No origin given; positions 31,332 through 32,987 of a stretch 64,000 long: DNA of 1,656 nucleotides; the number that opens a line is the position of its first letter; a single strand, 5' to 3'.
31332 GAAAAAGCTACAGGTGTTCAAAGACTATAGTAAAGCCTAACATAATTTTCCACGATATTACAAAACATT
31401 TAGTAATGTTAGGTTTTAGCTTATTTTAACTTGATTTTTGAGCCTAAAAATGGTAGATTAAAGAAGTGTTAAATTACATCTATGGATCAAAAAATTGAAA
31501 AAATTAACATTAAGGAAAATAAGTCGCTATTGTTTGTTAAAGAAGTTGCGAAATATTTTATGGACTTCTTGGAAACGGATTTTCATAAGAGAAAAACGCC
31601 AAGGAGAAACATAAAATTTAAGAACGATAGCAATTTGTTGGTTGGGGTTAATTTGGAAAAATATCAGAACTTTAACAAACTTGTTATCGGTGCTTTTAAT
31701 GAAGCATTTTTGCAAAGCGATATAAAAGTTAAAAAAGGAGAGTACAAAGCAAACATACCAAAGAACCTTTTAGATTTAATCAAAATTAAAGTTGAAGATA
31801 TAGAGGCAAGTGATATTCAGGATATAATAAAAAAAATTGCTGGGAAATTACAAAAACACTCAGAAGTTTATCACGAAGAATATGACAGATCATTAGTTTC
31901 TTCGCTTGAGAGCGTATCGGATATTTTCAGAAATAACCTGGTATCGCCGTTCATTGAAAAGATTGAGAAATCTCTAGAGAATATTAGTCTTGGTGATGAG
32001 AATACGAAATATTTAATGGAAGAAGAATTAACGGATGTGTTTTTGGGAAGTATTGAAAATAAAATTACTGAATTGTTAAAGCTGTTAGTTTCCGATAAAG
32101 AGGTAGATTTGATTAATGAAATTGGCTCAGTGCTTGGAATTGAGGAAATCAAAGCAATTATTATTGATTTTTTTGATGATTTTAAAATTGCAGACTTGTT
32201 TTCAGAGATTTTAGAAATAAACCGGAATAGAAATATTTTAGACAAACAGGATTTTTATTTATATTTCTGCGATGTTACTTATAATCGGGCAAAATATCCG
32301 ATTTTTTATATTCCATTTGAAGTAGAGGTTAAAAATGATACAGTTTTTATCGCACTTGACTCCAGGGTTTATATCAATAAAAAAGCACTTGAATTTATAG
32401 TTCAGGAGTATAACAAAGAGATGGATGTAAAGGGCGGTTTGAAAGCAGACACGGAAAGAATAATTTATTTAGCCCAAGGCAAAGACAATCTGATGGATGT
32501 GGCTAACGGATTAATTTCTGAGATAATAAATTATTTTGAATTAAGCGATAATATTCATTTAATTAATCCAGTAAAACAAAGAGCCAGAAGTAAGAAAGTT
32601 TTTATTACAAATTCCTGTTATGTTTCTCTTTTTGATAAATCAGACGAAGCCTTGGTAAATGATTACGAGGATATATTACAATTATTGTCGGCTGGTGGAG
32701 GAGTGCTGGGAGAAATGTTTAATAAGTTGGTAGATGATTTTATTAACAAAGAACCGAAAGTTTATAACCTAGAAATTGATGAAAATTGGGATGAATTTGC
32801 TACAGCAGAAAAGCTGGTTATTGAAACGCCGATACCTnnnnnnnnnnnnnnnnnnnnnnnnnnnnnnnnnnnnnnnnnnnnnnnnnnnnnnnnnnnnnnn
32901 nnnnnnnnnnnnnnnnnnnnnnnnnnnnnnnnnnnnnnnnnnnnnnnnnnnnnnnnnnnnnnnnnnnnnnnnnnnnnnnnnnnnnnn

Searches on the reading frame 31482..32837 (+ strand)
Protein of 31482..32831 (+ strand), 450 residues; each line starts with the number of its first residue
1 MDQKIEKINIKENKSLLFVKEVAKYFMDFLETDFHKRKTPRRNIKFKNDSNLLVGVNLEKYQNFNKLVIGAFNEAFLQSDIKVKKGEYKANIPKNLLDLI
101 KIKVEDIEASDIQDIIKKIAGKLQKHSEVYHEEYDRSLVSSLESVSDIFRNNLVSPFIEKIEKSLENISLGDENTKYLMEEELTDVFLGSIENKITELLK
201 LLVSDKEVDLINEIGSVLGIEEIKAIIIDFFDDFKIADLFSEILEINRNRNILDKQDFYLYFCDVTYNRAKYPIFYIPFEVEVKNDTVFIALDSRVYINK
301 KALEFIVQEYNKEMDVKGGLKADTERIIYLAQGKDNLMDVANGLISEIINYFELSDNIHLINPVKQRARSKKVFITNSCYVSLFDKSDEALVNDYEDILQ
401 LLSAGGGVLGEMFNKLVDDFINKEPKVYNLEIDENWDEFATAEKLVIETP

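Call 26: search_protein_families(library=pfam, proteins=[window:31482-32831:+], max_evalue=5)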
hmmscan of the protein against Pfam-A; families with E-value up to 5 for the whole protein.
window:31482-32831:+ (450 aa): 3 families
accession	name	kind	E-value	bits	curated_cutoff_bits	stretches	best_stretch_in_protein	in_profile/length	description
PF21451.2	NCAP_ISAV_N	-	0.0026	18.4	27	1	285-326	45-88/90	Salmon anemia virus nucleoprotein N-terminal domain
PF22246.2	NeqB_N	-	0.068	13.4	27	1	214-251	17-58/59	NeqB N-terminal domain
PF09888.14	DUF2115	-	1.3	10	25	1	95-147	4-57/162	Uncharacterized protein conserved in archaea (DUF2115)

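Call 27: search_protein_families(library=padloc, proteins=[window:31482-32831:+], max_evalue=1)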
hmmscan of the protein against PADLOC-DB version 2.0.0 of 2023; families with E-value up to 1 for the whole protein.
window:31482-32831:+ (450 aa): 0 families

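Call 57: search_solved_structures(query=A4, max_evalue=10)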
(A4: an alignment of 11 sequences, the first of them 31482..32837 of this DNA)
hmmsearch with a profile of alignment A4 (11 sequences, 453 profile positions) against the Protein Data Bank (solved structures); distinct sequences matched with E-value up to 10: 4.
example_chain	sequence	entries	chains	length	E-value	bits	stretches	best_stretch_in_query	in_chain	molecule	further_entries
1nni_1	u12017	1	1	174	0.23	13.6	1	79-128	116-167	hypothetical protein yhda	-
3gfq_A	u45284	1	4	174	0.24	13.5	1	79-128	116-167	FMN-dependent NADPH-azoreductase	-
2gsw_A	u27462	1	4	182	0.25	13.5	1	79-128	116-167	yhdA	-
3gfr_A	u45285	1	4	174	1.2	11.2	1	79-128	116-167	FMN-dependent NADPH-azoreductase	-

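Call 60: predict_structure(alignment_id=A4)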
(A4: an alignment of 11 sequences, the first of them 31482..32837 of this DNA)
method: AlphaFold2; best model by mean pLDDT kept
length: 452 residues; sequences in the alignment: 11
mean_pLDDT: 59.2   pTM: 0.40
mean pLDDT of the five models: 59.2, 52.4, 52.2, 50.5, 34.2
residues with pLDDT >= 90: 55; 70-90: 122; 50-70: 81; < 50: 194
segments of 3 or more residues with pLDDT < 50: 1-94, 236-256, 319-321, 383-452
pLDDT, mean of each block of 10 residues (from residue 1): 30 28 29 26 23 34 44 45 39 57 84 94 91 89 94 88 58 70 89 92 88 90 88 54 35 47 73 67 52 60 72 66 53 57 78 78 75 75 41 32 37 42 37 39 32 29
secondary structure, 60 per line:
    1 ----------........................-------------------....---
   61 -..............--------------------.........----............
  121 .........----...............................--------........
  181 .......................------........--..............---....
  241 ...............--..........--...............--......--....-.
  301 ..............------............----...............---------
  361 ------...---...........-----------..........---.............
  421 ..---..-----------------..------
elements in order: H11-34 E54-57 H62-75 H96-104 H109-129 H134-164 H173-203 H210-217 H220-233 H237-255 E258-267 E270-284 E287-292 E295-298 H300-314 H321-332 H337-351 E367-369 E373-383 H395-404 H408-422

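Call 64: search_protein_representatives(alignment_id=A4)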
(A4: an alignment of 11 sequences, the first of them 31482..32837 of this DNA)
Query: 11 sequences, 453 profile positions. Proteins with E-value up to 0.001 (for the whole library): 534; up to 1e-10: 378; up to 1e-30: 217. The best 150 are listed.
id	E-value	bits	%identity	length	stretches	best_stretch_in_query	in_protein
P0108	2.7e-219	745.2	-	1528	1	7-453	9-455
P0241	5.7e-186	635.4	-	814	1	3-453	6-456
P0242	1.8e-185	633.7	-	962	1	3-453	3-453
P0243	2.6e-173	593.6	-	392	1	5-389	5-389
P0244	3.8e-167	573.3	-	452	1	10-453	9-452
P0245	1.9e-163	561.1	-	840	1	12-453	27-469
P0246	1.7e-157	541.5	-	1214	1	12-453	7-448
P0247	2.1e-155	534.6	-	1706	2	9-453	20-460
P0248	7.6e-152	522.9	-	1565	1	7-453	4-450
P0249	1.3e-150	518.8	-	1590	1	5-453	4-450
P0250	3.2e-145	501.0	-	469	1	12-453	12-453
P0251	8.8e-142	489.7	-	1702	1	10-453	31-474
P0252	6.7e-140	483.5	-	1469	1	10-453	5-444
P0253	1.3e-134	466.0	-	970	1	6-453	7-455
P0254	3.2e-133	461.5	-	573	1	53-453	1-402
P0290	2.2e-90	320.2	-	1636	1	13-453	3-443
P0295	1.6e-82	294.3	-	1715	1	10-453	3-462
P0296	2.5e-81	290.4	-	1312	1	17-453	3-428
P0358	5.6e-58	213.4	-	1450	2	18-453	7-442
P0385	3.6e-49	184.4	-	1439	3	222-453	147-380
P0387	5.9e-49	183.7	-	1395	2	225-453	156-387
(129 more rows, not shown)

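Call 65: search_protein_families(library=pfam, proteins=[P0295, P0358, P0387, P0296, P0385, P0290], max_evalue=0.001)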
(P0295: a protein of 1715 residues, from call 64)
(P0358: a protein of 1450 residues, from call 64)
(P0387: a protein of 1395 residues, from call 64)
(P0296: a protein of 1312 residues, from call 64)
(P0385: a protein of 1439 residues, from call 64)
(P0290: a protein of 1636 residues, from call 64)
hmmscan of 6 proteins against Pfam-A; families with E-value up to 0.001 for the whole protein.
P0295 (1715 aa): 3 families
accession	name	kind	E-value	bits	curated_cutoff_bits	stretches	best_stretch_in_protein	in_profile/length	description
PF13087.12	AAA_12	-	4e-16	59.6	27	1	1362-1545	14-191/195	AAA domain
PF13086.12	AAA_11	-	6.6e-06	26.5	27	0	1267-1303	213-250/257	AAA domain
PF18741.7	MTES_1575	-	0.0007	20.1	38.2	0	1661-1705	45-91/96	REase_MTES_1575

P0358 (1450 aa): 7 families
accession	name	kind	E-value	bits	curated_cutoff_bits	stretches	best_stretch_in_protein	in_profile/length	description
PF13087.12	AAA_12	-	1.4e-19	70.9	27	1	1017-1196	15-190/195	AAA domain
PF13086.12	AAA_11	-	9.9e-18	65.3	27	2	443-587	2-140/257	AAA domain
PF13604.12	AAA_30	-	7.5e-14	52.3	27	2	443-519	2-81/191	AAA domain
PF13245.12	AAA_19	-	3.1e-08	34.3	25.1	0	877-962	62-130/134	AAA domain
PF01443.25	Viral_helicase1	-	2.4e-05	24.7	21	0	925-970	59-107/228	Viral superfamily 1 RNA helicase core domain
PF09848.15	SLFN-g3_helicase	-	0.00074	19.3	24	0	462-514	4-56/354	Schlafen group 3, DNA/RNA helicase domain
PF02562.22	PhoH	-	0.00081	19.4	27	0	442-488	4-48/205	PhoH-like protein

P0387 (1395 aa): 8 families
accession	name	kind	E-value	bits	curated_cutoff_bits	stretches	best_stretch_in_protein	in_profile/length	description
PF13087.12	AAA_12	-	8.2e-17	61.8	27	1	975-1160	12-191/195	AAA domain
PF13086.12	AAA_11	-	1.2e-15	58.5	27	2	388-565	2-147/257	AAA domain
PF13604.12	AAA_30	-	2.5e-10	40.9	27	1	388-453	2-67/191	AAA domain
PF04851.21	ResIII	-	2.3e-06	28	22.5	1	388-493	4-112/164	Type III restriction enzyme, res subunit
PF13245.12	AAA_19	-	2.7e-05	24.8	25.1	0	407-452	14-61/134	AAA domain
PF01443.25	Viral_helicase1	-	0.00016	22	21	0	407-442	1-36/228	Viral superfamily 1 RNA helicase core domain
PF01695.23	IstB_IS21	-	0.00034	20.6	24.1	1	335-439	21-127/238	IstB-like ATP binding protein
PF02562.22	PhoH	-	0.00042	20.3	27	0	387-433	4-48/205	PhoH-like protein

P0296 (1312 aa): 9 families
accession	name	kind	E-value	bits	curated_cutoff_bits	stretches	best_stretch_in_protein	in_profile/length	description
PF13087.12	AAA_12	-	1.8e-20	73.8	27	1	959-1143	11-190/195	AAA domain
PF13086.12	AAA_11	-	1.1e-14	55.2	27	2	429-602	2-167/257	AAA domain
PF13604.12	AAA_30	-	4.4e-13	49.8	27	2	429-504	2-80/191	AAA domain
PF13245.12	AAA_19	-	3.1e-07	31.1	25.1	0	866-900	92-129/134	AAA domain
PF01443.25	Viral_helicase1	-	2.4e-06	28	21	0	861-916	55-119/228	Viral superfamily 1 RNA helicase core domain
PF04480.18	DUF559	-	5.2e-06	26.7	20.6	1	1228-1300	43-106/109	Protein of unknown function (DUF559)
PF02562.22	PhoH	-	3.2e-05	24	27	0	428-475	4-49/205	PhoH-like protein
PF18741.7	MTES_1575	-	0.00015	22.2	38.2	1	1222-1301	18-95/96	REase_MTES_1575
PF20720.3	nSTAND3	-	0.00083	19.5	27.2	0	443-490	15-62/155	Novel STAND NTPase 3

P0385 (1439 aa): 9 families
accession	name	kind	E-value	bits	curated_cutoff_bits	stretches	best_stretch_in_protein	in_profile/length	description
PF13087.12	AAA_12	-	6.7e-18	65.4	27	1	977-1157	16-191/195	AAA domain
PF13086.12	AAA_11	-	1.1e-17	65.2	27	2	381-560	2-175/257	AAA domain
PF13604.12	AAA_30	-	6.8e-12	46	27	1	381-447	2-68/191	AAA domain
PF01396.24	Zn_ribbon_Top1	-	1.2e-11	44.7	32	1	1403-1438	2-37/39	Topoisomerase DNA binding C4 zinc finger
PF13245.12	AAA_19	-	1.9e-07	31.8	25.1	0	398-452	12-68/134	AAA domain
PF01443.25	Viral_helicase1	-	2.7e-05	24.5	21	0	884-936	59-115/228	Viral superfamily 1 RNA helicase core domain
PF18741.7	MTES_1575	-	0.00049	20.5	38.2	0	1234-1323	16-91/96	REase_MTES_1575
PF20720.3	nSTAND3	-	0.00063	19.9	27.2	1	388-443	10-63/155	Novel STAND NTPase 3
PF09848.15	SLFN-g3_helicase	-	0.00086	19.1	24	0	400-458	4-63/354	Schlafen group 3, DNA/RNA helicase domain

P0290 (1636 aa): 8 families
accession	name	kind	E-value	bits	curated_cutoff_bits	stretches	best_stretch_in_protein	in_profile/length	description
PF13087.12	AAA_12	-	1.1e-15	58.1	27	1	1207-1387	17-191/195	AAA domain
PF13086.12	AAA_11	-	3e-15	57.2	27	2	444-604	2-174/257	AAA domain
PF01396.24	Zn_ribbon_Top1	-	1.6e-12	47.4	32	1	1601-1634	3-36/39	Topoisomerase DNA binding C4 zinc finger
PF13604.12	AAA_30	-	7.3e-10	39.3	27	1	444-507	2-65/191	AAA domain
PF13245.12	AAA_19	-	3.7e-07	30.8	25.1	0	1068-1149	65-129/134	AAA domain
PF20720.3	nSTAND3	-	4.6e-06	26.9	27.2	1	449-521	8-74/155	Novel STAND NTPase 3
PF01443.25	Viral_helicase1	-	7.1e-06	26.4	21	0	1113-1153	59-101/228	Viral superfamily 1 RNA helicase core domain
PF02562.22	PhoH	-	0.00053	20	27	0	443-489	4-48/205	PhoH-like protein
